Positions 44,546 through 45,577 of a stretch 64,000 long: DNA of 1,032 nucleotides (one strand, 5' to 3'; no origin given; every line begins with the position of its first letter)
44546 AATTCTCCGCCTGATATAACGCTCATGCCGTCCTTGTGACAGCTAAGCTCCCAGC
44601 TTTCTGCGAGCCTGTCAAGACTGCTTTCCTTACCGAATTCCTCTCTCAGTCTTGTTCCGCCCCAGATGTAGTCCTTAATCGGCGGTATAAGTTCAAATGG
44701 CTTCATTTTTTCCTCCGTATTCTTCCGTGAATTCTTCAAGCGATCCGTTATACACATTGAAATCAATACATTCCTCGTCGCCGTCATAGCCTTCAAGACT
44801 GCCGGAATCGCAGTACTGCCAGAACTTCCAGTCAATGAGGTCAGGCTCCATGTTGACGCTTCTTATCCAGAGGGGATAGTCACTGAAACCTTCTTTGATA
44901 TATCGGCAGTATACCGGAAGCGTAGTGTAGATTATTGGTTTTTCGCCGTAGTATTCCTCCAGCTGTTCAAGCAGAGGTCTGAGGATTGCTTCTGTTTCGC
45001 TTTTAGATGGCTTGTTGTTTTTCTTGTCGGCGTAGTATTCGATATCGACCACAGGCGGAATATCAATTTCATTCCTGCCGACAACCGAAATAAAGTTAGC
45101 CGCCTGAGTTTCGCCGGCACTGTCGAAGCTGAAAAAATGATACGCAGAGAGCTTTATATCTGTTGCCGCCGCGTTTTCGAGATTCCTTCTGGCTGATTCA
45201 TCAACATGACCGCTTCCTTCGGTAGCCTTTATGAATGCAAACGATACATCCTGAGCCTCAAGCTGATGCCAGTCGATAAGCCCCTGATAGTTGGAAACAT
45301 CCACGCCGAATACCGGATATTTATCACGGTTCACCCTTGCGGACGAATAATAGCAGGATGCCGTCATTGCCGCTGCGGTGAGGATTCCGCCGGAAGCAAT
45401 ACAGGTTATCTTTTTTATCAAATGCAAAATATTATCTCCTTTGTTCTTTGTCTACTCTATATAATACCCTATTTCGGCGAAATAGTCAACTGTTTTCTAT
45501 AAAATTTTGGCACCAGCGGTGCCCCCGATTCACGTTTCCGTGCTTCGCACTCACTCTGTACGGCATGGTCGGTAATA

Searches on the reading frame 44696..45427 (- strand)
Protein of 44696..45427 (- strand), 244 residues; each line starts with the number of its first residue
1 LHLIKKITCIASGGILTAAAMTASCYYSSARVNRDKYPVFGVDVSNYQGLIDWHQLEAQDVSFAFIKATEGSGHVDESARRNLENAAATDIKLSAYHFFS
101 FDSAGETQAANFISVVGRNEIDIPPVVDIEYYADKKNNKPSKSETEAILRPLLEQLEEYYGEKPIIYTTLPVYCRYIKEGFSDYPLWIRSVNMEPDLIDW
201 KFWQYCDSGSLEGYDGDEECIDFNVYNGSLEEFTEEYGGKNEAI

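Call 16: search_protein_families(library=pfam, proteins=[window:44696-45427:-], max_evalue=0.01)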
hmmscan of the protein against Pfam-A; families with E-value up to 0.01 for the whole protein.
window:44696-45427:- (244 aa): 1 family
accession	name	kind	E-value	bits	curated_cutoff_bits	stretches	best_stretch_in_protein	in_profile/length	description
PF01183.26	Glyco_hydro_25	-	3.3e-41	142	27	1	42-213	1-179/180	Glycosyl hydrolases family 25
